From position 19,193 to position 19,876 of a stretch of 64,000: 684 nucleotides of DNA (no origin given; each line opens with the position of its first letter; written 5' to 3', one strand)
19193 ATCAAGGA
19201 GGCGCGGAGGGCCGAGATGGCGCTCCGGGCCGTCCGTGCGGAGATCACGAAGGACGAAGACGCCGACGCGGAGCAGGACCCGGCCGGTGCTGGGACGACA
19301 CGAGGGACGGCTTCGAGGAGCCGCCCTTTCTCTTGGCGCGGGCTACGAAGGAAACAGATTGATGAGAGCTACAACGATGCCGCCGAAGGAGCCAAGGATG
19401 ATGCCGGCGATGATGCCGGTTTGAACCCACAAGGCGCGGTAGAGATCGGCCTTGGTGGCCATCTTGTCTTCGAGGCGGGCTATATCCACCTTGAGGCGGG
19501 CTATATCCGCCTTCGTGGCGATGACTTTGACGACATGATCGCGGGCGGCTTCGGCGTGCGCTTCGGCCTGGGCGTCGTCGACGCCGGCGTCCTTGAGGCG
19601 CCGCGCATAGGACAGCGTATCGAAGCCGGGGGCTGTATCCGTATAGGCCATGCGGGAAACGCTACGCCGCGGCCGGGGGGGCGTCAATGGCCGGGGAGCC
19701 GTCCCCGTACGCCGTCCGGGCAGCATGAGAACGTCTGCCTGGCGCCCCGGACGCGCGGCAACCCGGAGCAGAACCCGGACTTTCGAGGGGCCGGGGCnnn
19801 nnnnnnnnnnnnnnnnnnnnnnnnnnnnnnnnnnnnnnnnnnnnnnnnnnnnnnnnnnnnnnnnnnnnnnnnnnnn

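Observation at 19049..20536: Near-perfect tandem duplication of a small tail-anchored coiled-coil (DUF1640-like) gene, with a 21-bp heptad indel between copies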

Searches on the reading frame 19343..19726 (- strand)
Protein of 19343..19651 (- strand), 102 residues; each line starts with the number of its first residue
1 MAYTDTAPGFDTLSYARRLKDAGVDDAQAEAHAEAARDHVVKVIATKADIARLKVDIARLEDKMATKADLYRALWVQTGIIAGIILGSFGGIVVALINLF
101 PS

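Call 7: search_protein_families(library=pfam, proteins=[window:19343-19651:-, window:19343-19726:-], max_evalue=1)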
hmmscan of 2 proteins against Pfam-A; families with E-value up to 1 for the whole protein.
window:19343-19651:- (102 aa): 1 family
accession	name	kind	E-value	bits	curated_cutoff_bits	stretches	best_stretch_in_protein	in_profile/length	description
PF07798.16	CCDC90-like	-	0.00075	19.8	33.5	1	10-45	1-36/175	Coiled-coil domain-containing protein 90-like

window:19343-19726:- (127 aa): 1 family
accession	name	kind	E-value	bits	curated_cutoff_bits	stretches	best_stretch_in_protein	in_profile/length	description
PF07798.16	CCDC90-like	-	0.0015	18.9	33.5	1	35-66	1-32/175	Coiled-coil domain-containing protein 90-like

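Call 8: search_protein_families(library=ncbifam, proteins=[window:19343-19651:-], max_evalue=1)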
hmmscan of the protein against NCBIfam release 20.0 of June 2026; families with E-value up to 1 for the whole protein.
window:19343-19651:- (102 aa): 1 family
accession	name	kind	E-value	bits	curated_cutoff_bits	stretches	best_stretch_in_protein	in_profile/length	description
TIGR04211.1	SH3_and_anchor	equivalog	0.16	11.5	65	1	20-89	118-187/198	TIGR04211 family SH3 domain-containing protein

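Call 10: find_homologous_proteins(query=window:19343-19651:-, max_evalue=0.001)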
Query window:19343-19651:- (102 aa): 539 proteins with E <= 0.001 among 645 candidates; the best 120 are listed.
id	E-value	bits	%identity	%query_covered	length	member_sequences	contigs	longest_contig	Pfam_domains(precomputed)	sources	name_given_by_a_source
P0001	9.6e-55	201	95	100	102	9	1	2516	-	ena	-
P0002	1.1e-49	184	92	100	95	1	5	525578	-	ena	-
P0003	4.0e-49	183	91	100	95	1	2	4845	-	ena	-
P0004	1.1e-48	181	90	100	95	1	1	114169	-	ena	-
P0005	1.6e-48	181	90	100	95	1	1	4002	-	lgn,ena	-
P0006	1.7e-48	181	91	100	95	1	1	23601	-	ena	-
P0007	5.2e-48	179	89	100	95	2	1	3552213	-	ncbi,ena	-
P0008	8.3e-48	178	88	100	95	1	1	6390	-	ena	-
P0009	2.2e-47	177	88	100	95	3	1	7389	-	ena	-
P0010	2.0e-28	116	86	72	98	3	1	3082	-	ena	-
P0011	3.1e-25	106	62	90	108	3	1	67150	PF07798.17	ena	-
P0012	3.1e-24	103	47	94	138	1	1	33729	PF07798.17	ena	-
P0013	1.5e-23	101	50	90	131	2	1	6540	PF07798.17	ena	-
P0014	3.2e-23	100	65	69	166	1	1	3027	PF07798.17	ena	-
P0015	4.0e-23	99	57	99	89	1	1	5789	-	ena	-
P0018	7.2e-23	99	56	91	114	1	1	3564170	PF07798.17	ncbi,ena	-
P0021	1.8e-22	97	62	85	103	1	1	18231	PF07798.17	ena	-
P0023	3.0e-22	97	57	96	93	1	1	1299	PF07798.17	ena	-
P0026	1.6e-21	94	54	99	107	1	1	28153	PF07798.17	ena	-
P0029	2.6e-21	94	54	99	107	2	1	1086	PF07798.17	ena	-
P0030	3.3e-21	93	51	90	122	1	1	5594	PF07798.17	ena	-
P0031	4.0e-21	93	54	99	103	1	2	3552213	PF07798.17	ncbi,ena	-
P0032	5.3e-21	93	60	85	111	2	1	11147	PF07798.17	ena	-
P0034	1.4e-20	91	57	94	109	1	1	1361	PF07798.17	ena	-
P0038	2.1e-20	91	54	100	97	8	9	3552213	-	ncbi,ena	-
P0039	4.2e-20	90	58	82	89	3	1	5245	PF07798.17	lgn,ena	-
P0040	7.1e-20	89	51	94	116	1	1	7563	PF07798.17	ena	-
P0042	2.1e-19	87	54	94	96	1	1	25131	PF07798.17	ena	-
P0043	3.5e-19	87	60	82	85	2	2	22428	PF07798.17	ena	-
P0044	3.6e-19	87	55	73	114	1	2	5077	PF07798.17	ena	-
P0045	4.3e-19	86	62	62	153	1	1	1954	PF07798.17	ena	-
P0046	5.7e-19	86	65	71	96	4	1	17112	PF07798.17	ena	-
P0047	5.7e-19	86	62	74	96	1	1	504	PF07798.17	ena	-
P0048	8.8e-19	85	64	73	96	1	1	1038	PF07798.17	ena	-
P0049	1.2e-18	85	52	98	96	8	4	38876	PF07798.17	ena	-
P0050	1.3e-18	85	57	82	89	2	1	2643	PF07798.17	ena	-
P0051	1.5e-18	85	52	96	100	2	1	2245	PF07798.17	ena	-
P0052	1.7e-18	85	61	64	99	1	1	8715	PF07798.17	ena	-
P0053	1.9e-18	84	56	82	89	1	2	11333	PF07798.17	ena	-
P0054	2.0e-18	84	44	94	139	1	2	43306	PF07798.17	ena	-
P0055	2.5e-18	84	57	82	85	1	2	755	PF07798.17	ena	-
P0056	2.6e-18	84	68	66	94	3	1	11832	PF07798.17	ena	-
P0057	2.9e-18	84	52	98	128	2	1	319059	PF07798.17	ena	-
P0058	3.1e-18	84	68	66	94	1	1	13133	PF07798.17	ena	-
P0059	3.7e-18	83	63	73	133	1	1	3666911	PF07798.17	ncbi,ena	-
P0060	4.7e-18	83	64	69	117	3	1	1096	PF07798.17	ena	-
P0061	4.9e-18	83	58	85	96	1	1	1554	PF07798.17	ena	-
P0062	5.9e-18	83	52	93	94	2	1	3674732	PF07798.17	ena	-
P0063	7.9e-18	82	63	71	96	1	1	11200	PF07798.17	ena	-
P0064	1.4e-17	82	55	99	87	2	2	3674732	PF07798.17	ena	-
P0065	1.5e-17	82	65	73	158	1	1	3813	PF07798.17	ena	-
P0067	1.6e-17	81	63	73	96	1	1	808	PF07798.17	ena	-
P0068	1.7e-17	81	51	96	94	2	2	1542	PF07798.17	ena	-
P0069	2.1e-17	81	51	99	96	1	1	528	PF07798.17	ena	-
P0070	3.0e-17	81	55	81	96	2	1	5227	PF07798.17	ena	-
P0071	3.0e-17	81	56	79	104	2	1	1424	PF07798.17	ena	-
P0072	3.2e-17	80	50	99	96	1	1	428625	PF07798.17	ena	-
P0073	3.5e-17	80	54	82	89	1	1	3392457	-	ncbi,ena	-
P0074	5.5e-17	80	50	99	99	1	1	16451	PF07798.17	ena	-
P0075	6.8e-17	79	51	100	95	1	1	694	PF07798.17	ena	-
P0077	7.6e-17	79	68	63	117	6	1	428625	PF10805.15,PF07798.17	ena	-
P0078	7.6e-17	79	63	70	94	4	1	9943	PF07798.17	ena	-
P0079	9.6e-17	79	64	69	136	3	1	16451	PF07798.17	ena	-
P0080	1.1e-16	79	59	61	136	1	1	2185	PF07798.17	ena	-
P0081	1.2e-16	79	53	95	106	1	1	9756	PF07798.17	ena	-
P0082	1.3e-16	79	53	79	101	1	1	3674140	PF07798.17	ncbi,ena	-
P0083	1.3e-16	78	51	99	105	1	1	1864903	PF07798.17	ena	-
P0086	1.7e-16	78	50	94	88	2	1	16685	PF07798.17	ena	-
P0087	2.1e-16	78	53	99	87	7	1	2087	PF07798.17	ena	-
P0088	3.8e-16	77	51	94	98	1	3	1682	PF07798.17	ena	-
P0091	6.8e-16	76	57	76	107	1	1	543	PF07798.17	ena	-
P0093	7.3e-16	76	50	99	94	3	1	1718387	PF07798.17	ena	-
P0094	7.5e-16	76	50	99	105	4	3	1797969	PF07798.17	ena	-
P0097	1.1e-15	76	53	85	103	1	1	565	PF07798.17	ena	-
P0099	1.3e-15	75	48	99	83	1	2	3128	PF07798.17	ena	-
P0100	1.4e-15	75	48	99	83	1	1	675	PF07798.17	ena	-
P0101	1.6e-15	75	74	56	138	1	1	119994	PF07798.17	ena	-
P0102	1.7e-15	75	70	69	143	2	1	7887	PF20891.4,PF07798.17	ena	-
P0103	1.9e-15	75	48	96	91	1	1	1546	PF07798.17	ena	-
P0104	2.0e-15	75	48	99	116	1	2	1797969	PF07798.17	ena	-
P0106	2.6e-15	74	50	79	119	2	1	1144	PF07798.17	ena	-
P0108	3.1e-15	74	45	99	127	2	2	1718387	PF07798.17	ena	-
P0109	3.4e-15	74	54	90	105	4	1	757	PF07798.17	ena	-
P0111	3.9e-15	74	54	70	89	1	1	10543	PF07798.17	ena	-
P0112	4.4e-15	74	50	94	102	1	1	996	PF07798.17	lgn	-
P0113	5.0e-15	73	54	95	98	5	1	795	PF07798.17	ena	-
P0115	6.0e-15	73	50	100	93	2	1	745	PF07798.17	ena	-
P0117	7.9e-15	73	64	64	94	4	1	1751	PF07798.17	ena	-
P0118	7.9e-15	73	45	99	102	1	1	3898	PF07798.17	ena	-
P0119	8.9e-15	73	68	69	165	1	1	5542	PF07798.17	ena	-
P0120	8.9e-15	73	50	99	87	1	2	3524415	-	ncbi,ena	-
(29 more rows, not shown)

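Call 12: find_encoding_contigs(protein=P0007, flank=6000, max_places=4)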
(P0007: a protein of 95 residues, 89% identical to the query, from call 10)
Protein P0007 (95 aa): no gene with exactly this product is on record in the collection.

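Call 13: find_encoding_contigs(protein=P0001, flank=6000, max_places=4)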
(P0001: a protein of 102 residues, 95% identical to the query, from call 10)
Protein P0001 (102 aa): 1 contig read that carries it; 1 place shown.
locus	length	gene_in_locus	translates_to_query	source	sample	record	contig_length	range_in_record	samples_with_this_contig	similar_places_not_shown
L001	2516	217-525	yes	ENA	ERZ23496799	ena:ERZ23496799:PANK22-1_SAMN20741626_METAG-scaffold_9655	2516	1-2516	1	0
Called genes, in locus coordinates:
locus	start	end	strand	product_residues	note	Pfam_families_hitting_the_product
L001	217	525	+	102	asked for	-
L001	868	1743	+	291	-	PF00753:Lactamase_B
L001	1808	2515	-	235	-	?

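Call 14: find_encoding_contigs(protein=P0002, flank=6000, max_places=6)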
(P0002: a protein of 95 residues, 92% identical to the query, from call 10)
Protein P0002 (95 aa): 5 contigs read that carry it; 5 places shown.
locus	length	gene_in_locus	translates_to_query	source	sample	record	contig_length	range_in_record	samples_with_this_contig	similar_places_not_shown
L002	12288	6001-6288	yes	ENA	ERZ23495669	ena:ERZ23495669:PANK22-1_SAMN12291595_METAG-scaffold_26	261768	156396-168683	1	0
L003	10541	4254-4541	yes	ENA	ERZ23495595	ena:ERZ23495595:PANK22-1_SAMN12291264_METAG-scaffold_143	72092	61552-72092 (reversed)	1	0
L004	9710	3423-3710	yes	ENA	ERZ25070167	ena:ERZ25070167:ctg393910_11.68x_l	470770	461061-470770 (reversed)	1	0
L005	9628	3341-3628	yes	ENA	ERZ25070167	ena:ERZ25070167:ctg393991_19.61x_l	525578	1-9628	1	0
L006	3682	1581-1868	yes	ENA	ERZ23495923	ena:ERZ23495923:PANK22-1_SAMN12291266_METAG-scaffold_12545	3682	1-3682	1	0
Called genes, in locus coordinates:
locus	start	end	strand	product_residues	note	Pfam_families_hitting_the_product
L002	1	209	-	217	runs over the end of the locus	-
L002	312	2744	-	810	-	PF00082:Peptidase_S8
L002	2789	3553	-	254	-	PF01177:Asp_Glu_race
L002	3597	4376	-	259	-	PF01177:Asp_Glu_race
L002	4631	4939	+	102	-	PF03992:ABM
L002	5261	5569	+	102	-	-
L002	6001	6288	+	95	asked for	-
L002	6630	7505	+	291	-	PF00753:Lactamase_B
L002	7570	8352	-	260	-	PF02146:SIR2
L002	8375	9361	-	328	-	PF01073:3Beta_HSD (weak), PF01370:Epimerase, PF04321:RmlD_sub_bind (weak), PF16363:GDP_Man_Dehyd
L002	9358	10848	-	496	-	PF00294:PfkB, PF08543:Phos_pyr_kin, PF01467:CTP_transf_like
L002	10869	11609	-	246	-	PF00149:Metallophos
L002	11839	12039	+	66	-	-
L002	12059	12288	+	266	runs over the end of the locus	PF10137:CAP12-PCTIR_TIR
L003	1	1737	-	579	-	?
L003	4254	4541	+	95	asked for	-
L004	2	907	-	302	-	?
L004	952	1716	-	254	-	PF01177:Asp_Glu_race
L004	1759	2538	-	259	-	PF01177:Asp_Glu_race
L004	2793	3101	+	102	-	PF03992:ABM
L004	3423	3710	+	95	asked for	-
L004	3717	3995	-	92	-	-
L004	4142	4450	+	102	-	-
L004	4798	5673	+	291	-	PF00753:Lactamase_B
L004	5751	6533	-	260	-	PF02146:SIR2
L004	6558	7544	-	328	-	PF01073:3Beta_HSD (weak), PF01370:Epimerase, PF04321:RmlD_sub_bind (weak), PF16363:GDP_Man_Dehyd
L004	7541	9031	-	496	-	PF00294:PfkB, PF08543:Phos_pyr_kin (weak), PF01467:CTP_transf_like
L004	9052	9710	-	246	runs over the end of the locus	PF00149:Metallophos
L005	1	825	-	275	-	?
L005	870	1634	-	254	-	PF01177:Asp_Glu_race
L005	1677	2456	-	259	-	PF01177:Asp_Glu_race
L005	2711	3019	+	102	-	PF03992:ABM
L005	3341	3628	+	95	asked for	-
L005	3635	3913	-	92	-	-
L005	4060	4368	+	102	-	-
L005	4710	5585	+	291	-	PF00753:Lactamase_B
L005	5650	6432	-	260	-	PF02146:SIR2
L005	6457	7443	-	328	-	PF01073:3Beta_HSD (weak), PF01370:Epimerase, PF04321:RmlD_sub_bind (weak), PF16363:GDP_Man_Dehyd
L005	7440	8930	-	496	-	PF00294:PfkB, PF08543:Phos_pyr_kin, PF01467:CTP_transf_like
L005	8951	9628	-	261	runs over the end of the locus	PF00149:Metallophos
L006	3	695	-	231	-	?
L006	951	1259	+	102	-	PF03992:ABM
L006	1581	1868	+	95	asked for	-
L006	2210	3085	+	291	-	PF00753:Lactamase_B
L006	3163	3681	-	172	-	?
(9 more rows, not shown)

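Call 17: list_cluster_members(proteins=[P0007, P0031, P0038, P0018, P0059, P0073, P0082, P0120])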
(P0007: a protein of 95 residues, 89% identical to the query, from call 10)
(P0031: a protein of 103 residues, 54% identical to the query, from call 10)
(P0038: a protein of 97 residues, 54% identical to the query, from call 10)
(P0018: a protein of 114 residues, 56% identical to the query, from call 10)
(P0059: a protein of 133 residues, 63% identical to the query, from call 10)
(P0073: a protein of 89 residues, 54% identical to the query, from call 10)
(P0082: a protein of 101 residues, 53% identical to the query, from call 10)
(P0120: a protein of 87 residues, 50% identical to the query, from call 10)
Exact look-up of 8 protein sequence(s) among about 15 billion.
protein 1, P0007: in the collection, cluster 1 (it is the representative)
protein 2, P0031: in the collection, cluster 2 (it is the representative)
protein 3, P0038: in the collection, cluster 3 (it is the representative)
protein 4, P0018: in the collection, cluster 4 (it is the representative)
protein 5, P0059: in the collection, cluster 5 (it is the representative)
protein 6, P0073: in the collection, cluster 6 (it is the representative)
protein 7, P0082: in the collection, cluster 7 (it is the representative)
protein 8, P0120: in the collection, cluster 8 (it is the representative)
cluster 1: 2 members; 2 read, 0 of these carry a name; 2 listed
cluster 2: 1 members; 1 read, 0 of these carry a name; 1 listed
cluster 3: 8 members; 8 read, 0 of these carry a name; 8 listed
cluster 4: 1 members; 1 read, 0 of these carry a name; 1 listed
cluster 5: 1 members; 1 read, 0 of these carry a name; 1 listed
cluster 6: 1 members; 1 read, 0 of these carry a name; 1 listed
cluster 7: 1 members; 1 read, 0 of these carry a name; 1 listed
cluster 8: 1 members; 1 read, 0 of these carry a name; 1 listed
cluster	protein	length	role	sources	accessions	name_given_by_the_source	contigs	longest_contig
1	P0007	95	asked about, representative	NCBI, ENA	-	-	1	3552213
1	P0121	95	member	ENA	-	-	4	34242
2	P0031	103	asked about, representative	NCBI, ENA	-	-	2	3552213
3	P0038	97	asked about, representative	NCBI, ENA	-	-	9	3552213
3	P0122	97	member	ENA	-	-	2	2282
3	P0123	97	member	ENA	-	-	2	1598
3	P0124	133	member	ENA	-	-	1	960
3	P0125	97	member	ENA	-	-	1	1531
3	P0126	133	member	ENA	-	-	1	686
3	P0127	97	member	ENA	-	-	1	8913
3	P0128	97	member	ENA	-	-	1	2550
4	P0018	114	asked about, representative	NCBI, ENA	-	-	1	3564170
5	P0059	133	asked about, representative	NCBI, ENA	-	-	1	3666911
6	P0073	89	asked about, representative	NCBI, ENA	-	-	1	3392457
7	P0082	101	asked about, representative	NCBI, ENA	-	-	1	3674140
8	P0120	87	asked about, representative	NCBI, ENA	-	-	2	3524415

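Call 18: search_protein_representatives(protein=window:19343-19651:-)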
Query: 102 residues. Proteins with E-value up to 0.001 (for the whole library): 1148; up to 1e-10: 33; up to 1e-30: 0. The best 150 are listed.
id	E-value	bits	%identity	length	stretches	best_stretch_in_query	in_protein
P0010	6.3e-29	116.3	94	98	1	29-102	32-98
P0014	1.0e-23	99.6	57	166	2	4-71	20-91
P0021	5.7e-23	97.2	64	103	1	1-93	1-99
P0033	4.1e-21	91.3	50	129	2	7-83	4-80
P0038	6.8e-21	90.6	62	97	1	5-102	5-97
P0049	3.8e-19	85.0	56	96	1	2-99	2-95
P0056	8.2e-19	83.9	59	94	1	5-101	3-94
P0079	3.0e-17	78.9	53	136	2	1-69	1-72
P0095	2.8e-16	75.8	52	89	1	4-87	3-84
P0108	9.9e-16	74.1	66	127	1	2-68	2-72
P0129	2.4e-15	72.8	55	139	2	1-70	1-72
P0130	2.0e-14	69.9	48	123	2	7-69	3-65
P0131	2.5e-14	69.6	58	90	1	9-86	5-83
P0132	3.7e-13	65.8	53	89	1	4-87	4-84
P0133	4.4e-13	65.6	58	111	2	2-49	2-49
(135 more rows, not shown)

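Call 26: find_encoding_contigs(protein=P0004, flank=5000, max_places=3)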
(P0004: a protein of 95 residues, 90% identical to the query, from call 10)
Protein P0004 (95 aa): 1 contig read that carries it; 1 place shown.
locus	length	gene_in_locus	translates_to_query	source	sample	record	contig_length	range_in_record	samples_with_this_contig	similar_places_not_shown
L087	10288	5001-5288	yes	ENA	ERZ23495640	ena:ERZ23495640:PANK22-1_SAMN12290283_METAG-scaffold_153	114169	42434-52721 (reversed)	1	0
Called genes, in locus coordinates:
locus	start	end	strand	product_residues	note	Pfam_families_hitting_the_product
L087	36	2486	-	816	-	PF00082:Peptidase_S8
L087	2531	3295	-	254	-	PF01177:Asp_Glu_race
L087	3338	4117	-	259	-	PF01177:Asp_Glu_race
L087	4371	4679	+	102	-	PF03992:ABM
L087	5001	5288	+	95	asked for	-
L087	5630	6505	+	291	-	PF00753:Lactamase_B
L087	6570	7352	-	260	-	PF02146:SIR2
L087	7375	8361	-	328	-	PF01073:3Beta_HSD (weak), PF01370:Epimerase, PF04321:RmlD_sub_bind (weak), PF16363:GDP_Man_Dehyd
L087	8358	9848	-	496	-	PF00294:PfkB, PF08543:Phos_pyr_kin, PF01467:CTP_transf_like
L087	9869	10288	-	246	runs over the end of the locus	PF00149:Metallophos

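Call 27: find_encoding_contigs(protein=P0121, flank=5000, max_places=5)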
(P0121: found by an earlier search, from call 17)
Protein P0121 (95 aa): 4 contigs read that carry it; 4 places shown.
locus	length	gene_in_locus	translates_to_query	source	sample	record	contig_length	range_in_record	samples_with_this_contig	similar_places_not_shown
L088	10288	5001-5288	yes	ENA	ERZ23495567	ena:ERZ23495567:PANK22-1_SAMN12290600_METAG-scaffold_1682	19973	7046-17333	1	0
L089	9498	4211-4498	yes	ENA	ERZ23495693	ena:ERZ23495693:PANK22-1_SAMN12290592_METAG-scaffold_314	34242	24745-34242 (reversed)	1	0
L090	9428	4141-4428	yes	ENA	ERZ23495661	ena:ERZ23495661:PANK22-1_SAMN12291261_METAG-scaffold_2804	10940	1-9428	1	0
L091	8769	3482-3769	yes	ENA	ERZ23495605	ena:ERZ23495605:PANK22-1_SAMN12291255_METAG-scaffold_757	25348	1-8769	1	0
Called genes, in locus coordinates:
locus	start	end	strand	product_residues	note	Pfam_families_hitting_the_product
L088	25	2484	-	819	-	PF00082:Peptidase_S8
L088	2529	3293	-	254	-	PF01177:Asp_Glu_race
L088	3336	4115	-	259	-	PF01177:Asp_Glu_race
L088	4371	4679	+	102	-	PF03992:ABM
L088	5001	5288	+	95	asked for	-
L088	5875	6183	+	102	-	-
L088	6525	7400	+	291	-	PF00753:Lactamase_B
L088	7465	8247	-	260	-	PF02146:SIR2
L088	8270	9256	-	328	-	PF01073:3Beta_HSD (weak), PF01370:Epimerase, PF04321:RmlD_sub_bind (faint), PF16363:GDP_Man_Dehyd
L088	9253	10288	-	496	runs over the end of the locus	PF00294:PfkB, PF08543:Phos_pyr_kin, PF01467:CTP_transf_like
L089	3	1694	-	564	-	?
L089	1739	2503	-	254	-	PF01177:Asp_Glu_race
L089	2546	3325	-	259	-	PF01177:Asp_Glu_race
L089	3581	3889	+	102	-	PF03992:ABM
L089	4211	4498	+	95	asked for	-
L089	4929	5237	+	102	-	-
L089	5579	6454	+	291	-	PF00753:Lactamase_B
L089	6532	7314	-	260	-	PF02146:SIR2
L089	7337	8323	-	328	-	PF01073:3Beta_HSD (weak), PF01370:Epimerase, PF04321:RmlD_sub_bind (weak), PF16363:GDP_Man_Dehyd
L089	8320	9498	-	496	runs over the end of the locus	PF00294:PfkB, PF08543:Phos_pyr_kin (weak), PF01467:CTP_transf_like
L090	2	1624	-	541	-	?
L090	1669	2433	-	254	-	PF01177:Asp_Glu_race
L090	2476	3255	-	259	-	PF01177:Asp_Glu_race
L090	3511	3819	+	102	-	PF03992:ABM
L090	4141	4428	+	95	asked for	-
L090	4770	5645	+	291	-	PF00753:Lactamase_B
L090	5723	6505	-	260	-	PF02146:SIR2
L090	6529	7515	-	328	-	PF01073:3Beta_HSD (weak), PF01370:Epimerase, PF04321:RmlD_sub_bind (faint), PF16363:GDP_Man_Dehyd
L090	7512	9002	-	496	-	PF00294:PfkB, PF08543:Phos_pyr_kin, PF01467:CTP_transf_like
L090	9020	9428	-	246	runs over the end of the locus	PF00149:Metallophos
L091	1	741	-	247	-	?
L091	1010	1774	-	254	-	PF01177:Asp_Glu_race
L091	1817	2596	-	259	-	PF01177:Asp_Glu_race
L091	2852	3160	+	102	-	PF03992:ABM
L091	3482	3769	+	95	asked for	-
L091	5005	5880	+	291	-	PF00753:Lactamase_B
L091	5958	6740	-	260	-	PF02146:SIR2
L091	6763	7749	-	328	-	PF01073:3Beta_HSD (weak), PF01370:Epimerase, PF04321:RmlD_sub_bind (weak), PF16363:GDP_Man_Dehyd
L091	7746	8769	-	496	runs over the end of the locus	PF00294:PfkB, PF08543:Phos_pyr_kin, PF01467:CTP_transf_like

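Call 28: find_encoding_contigs(protein=P0011, flank=5000, max_places=3)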
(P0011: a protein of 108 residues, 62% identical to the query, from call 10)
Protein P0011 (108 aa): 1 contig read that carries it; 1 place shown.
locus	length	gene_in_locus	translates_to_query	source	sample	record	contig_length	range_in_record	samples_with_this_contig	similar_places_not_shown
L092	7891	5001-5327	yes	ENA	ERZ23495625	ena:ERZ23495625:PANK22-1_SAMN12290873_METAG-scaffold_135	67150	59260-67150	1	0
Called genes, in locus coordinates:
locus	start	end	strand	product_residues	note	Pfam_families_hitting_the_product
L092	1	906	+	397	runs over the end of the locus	PF13416:SBP_bac_8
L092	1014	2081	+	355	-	PF00005:ABC_tran, PF13304:AAA_21 (faint), PF08402:TOBE_2 (weak)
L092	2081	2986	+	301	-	PF00528:BPD_transp_1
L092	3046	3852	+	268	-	PF00528:BPD_transp_1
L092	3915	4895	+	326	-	PF13365:Trypsin_2, PF00595:PDZ (weak), PF13180:PDZ_2, PF17820:PDZ_6 (weak)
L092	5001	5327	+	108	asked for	PF07798:CCDC90-like (faint)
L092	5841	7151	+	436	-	PF00805:Pentapeptide (weak), PF13576:Pentapeptide_3 (faint), PF13599:Pentapeptide_4, PF00805:Pentapeptide (weak)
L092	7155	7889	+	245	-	?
